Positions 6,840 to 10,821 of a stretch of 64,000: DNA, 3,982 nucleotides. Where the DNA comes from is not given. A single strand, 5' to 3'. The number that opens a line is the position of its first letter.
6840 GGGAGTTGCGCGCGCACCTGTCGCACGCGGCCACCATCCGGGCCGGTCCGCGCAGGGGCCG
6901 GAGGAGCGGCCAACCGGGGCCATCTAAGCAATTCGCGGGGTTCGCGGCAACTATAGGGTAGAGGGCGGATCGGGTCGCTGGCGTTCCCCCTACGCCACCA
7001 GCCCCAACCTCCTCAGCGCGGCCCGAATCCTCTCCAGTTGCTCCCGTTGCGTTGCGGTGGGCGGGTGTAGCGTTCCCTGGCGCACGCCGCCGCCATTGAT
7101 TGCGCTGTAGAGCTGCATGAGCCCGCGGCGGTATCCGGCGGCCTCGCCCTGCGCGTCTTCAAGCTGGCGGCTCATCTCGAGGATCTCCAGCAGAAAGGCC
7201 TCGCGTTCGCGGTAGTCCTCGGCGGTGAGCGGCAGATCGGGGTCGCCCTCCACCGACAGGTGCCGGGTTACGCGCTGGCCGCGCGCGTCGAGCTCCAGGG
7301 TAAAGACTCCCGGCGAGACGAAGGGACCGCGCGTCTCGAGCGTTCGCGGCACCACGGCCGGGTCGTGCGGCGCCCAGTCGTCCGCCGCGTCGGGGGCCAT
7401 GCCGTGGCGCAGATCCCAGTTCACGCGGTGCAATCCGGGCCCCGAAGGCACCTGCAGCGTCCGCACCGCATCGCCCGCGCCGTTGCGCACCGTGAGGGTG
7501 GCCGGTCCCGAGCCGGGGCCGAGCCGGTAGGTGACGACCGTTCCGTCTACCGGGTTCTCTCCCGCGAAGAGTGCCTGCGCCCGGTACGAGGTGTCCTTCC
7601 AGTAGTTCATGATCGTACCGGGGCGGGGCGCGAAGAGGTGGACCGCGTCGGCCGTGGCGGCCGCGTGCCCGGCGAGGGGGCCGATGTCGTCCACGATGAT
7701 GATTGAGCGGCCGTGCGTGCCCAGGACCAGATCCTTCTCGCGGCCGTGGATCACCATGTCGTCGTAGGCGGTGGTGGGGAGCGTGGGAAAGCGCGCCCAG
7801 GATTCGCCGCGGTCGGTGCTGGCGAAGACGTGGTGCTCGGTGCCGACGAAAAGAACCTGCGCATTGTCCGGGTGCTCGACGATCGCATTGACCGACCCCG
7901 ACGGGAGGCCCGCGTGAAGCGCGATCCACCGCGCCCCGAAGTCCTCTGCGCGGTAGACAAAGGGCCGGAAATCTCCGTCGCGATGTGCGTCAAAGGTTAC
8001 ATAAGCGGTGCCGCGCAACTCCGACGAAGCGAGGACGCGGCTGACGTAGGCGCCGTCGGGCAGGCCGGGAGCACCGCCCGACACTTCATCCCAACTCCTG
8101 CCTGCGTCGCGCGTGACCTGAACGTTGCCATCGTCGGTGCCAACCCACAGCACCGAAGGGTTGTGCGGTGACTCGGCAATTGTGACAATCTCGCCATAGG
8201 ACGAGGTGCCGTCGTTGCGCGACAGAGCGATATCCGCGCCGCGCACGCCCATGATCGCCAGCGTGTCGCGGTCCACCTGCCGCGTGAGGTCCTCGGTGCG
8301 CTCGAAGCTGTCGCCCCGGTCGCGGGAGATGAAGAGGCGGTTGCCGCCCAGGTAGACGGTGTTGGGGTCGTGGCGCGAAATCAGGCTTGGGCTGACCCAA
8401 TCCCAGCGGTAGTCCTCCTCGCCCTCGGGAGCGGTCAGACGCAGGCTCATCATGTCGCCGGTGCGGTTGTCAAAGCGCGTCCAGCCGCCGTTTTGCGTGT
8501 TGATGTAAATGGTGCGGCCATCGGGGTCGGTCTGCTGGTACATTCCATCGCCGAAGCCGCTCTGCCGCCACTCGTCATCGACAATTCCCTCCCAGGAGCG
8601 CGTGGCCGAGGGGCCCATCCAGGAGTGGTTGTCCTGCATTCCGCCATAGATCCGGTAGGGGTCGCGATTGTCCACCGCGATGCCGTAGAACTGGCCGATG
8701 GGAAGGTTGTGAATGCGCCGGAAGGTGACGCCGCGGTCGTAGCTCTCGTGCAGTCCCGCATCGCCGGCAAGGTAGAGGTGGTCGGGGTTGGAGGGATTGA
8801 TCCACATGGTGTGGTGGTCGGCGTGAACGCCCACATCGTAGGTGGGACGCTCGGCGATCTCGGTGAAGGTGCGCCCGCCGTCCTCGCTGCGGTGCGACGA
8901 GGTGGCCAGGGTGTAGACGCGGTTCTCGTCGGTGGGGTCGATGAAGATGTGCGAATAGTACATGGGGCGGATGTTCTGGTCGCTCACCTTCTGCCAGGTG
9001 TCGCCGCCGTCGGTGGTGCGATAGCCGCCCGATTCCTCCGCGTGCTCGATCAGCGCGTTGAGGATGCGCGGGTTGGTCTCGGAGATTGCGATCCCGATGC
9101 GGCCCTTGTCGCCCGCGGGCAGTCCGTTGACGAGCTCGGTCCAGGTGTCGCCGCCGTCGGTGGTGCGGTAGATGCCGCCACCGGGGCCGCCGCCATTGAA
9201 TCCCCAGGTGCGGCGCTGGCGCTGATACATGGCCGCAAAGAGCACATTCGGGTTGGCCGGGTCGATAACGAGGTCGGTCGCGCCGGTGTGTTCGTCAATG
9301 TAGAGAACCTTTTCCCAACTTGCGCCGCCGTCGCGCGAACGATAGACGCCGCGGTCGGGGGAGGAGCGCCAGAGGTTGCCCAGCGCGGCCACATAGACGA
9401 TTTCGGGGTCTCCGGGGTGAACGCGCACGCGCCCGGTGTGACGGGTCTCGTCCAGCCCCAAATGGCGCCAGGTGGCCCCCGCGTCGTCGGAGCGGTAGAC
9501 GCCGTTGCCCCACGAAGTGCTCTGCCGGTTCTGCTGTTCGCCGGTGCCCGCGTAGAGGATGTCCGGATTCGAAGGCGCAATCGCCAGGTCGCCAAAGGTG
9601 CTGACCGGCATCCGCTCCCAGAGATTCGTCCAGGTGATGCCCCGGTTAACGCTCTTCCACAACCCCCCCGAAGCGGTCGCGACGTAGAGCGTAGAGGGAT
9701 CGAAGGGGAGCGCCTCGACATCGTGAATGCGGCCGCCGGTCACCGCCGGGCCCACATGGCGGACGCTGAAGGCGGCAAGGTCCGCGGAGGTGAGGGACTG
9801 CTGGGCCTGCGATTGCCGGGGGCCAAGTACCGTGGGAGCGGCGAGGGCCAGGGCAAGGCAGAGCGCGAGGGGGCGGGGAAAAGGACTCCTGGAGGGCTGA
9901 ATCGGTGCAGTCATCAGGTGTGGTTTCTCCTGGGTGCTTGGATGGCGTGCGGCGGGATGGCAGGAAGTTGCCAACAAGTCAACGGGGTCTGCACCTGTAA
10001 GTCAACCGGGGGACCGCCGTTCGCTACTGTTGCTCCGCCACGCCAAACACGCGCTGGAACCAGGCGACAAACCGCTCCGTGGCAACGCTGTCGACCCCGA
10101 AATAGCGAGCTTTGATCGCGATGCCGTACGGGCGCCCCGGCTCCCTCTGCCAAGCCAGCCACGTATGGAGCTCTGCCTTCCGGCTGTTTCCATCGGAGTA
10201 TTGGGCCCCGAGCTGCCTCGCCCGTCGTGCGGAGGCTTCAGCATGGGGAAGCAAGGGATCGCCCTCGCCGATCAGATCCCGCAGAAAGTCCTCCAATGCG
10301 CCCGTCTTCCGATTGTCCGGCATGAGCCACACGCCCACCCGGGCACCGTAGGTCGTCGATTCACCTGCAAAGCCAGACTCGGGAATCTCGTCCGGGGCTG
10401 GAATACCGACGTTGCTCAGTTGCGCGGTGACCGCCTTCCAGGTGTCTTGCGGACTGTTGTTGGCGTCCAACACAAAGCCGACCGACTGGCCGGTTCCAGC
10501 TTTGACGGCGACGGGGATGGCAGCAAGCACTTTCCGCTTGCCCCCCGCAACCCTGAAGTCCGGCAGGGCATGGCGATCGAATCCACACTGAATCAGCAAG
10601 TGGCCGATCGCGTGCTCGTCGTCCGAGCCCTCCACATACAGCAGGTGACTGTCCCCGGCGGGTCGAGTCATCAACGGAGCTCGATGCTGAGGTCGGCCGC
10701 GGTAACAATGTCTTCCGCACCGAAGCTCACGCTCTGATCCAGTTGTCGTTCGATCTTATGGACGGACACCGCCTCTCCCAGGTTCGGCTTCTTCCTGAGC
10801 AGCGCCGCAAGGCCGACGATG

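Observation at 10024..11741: ABC-ATPase plus small Toprim-like (DUF3226-like) gene pair: candidate PARIS/AbiL/OLD-type defence module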

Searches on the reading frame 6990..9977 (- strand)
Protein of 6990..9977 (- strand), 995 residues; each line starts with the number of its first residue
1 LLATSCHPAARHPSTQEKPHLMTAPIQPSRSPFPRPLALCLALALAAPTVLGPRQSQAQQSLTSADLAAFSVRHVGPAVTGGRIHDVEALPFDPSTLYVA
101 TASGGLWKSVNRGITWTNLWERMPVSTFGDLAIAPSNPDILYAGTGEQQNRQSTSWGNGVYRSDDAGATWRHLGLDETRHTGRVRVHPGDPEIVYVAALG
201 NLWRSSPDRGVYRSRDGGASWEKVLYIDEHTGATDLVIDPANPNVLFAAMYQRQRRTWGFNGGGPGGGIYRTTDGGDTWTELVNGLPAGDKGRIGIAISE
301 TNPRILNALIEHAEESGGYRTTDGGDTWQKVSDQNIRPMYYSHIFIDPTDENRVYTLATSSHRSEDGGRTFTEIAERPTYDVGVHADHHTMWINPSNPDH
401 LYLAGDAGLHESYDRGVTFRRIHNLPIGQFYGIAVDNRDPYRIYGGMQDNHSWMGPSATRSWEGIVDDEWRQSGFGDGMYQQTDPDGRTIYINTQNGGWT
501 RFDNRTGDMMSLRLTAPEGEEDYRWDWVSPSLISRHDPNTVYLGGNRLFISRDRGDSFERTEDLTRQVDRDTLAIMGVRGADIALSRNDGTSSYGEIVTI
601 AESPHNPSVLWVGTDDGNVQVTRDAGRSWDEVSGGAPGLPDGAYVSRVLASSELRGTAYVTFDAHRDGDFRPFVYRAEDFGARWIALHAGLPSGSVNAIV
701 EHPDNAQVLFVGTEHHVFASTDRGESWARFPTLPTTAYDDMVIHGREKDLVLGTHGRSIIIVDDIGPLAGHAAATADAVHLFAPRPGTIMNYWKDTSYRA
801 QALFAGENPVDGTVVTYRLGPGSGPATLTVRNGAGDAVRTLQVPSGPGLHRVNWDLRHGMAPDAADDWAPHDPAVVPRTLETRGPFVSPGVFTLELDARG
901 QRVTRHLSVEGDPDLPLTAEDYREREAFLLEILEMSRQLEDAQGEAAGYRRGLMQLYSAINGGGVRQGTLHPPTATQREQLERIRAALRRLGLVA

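Call 28: search_protein_families(library=pfam, proteins=[window:6990-9977:-], max_evalue=0.00001)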
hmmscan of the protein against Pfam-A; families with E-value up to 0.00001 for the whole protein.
window:6990-9977:- (995 aa): 4 families
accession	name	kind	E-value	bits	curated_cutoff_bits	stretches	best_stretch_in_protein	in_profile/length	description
PF15902.12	Sortilin-Vps10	-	4.5e-33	115.2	33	2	160-284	3-114/446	Sortilin, neurotensin receptor 3,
PF02012.26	BNR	-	2.1e-14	51.5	27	0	319-330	1-12/12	BNR/Asp-box repeat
PF13088.12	BNR_2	-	1.3e-06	28.4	31.4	0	124-244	107-210/277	BNR repeat-like domain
PF14870.12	PSII_BNR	-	9.1e-06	25.6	27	0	702-756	241-297/303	Photosynthesis system II assembly factor YCF48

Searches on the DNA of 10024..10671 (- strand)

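Call 89: search_dna_similar(query=L093:535-2289:+, collection=ecoli_genomes, mode=near, max_rows=20, rows=spread)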
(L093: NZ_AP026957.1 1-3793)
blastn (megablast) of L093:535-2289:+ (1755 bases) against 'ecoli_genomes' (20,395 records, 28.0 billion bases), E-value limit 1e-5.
Records with a match: 1; places in all: 2; records where one place covers at least 80% of the query: 1.
Genomes with a match: 1 of 5426; with a place that covers at least 80% of the query: 1. Places per genome that has any: lowest 2, median 2, highest 2. On chromosomes: 0 places; on plasmids: 2.
Best place of each record, by identity: >=99% 1.
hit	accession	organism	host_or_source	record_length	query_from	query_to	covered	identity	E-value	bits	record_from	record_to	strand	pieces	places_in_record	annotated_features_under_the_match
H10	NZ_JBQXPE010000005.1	Escherichia coli strain G5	seawater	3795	1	1406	80%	99.6%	0e+0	2571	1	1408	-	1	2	AAA family ATPase (x2) | hypothetical protein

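Call 90: search_dna_similar(query=L093:535-2289:+, collection=plasmids, mode=near, max_rows=20)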
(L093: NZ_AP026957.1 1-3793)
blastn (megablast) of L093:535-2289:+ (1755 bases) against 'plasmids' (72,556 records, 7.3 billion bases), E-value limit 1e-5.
Records with a match: 139; places in all: 155; records where one place covers at least 80% of the query: 2.
Best place of each record, by identity: >=99% 2; 80-90% 1; 60-80% 136.
By first word of the organism name: Klebsiella 136; Salmonella 1; Escherichia 1; Raoultella 1.
By predicted mobility (MOB-suite, as given by PLSDB): non-mobilizable 130; conjugative 5; mobilizable 4.
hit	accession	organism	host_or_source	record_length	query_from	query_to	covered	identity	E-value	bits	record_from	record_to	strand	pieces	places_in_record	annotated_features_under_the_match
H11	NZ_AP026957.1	Salmonella enterica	Anabas testudineus,gut content of ...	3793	1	1755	100%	100.0%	0e+0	3241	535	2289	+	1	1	ATP-binding protein | DUF3226 domain-containing protein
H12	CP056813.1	Escherichia coli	culture,Wastewater effluent sample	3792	1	1542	88%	99.7%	0e+0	2820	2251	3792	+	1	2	AAA family ATPase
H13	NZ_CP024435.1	Klebsiella pneumoniae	Homo sapiens,Trachaeal secretion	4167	550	1508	55%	77.8%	6e-162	579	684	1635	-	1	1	ATP-binding protein | DUF3226 domain-containing protein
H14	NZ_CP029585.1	Klebsiella pneumoniae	Homo sapiens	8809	550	1508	55%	77.8%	6e-162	579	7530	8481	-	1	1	DUF3226 domain-containing protein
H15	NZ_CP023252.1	Klebsiella pneumoniae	Homo sapiens,urine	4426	550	1508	55%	77.8%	6e-162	579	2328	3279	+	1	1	ATP-binding protein | DUF3226 domain-containing protein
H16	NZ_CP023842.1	Klebsiella pneumoniae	Homo sapiens,Bacterial isolate,feces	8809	550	1508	55%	77.8%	6e-162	579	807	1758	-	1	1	ATP-binding protein | DUF3226 domain-containing protein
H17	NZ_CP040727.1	Klebsiella pneumoniae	Homo sapiens,rectal swab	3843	550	1508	55%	77.8%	6e-162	579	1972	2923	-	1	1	ATP-binding protein | DUF3226 domain-containing protein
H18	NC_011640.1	Klebsiella pneumoniae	-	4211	550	1508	55%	77.8%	6e-162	579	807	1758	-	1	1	ATP-binding protein | DUF3226 domain-containing protein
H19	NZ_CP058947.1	Klebsiella pneumoniae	Homo sapiens,blood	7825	550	1508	55%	77.8%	6e-162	579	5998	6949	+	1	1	ATP-binding protein | DUF3226 domain-containing protein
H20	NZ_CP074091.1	Klebsiella pneumoniae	Homo sapiens,Surveillance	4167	550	1508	55%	77.8%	6e-162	579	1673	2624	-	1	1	ATP-binding protein | DUF3226 domain-containing protein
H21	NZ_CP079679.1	Klebsiella pneumoniae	Homo sapiens,Endotracheal aspirate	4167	550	1508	55%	77.8%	6e-162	579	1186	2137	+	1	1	ATP-binding protein | DUF3226 domain-containing protein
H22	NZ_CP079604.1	Klebsiella pneumoniae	Homo sapiens,Endotracheal aspirate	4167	550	1508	55%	77.8%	6e-162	579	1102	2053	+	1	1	ATP-binding protein | DUF3226 domain-containing protein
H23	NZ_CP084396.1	Klebsiella pneumoniae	Homo sapiens,Surveillance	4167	550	1508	55%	77.8%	6e-162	579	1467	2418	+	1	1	ATP-binding protein | DUF3226 domain-containing protein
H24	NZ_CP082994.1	Klebsiella pneumoniae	Homo sapiens,rectal swab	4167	550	1508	55%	77.8%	6e-162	579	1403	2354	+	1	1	ATP-binding protein | DUF3226 domain-containing protein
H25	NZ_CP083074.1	Klebsiella pneumoniae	Homo sapiens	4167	550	1508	55%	77.8%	6e-162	579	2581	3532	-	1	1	ATP-binding protein | DUF3226 domain-containing protein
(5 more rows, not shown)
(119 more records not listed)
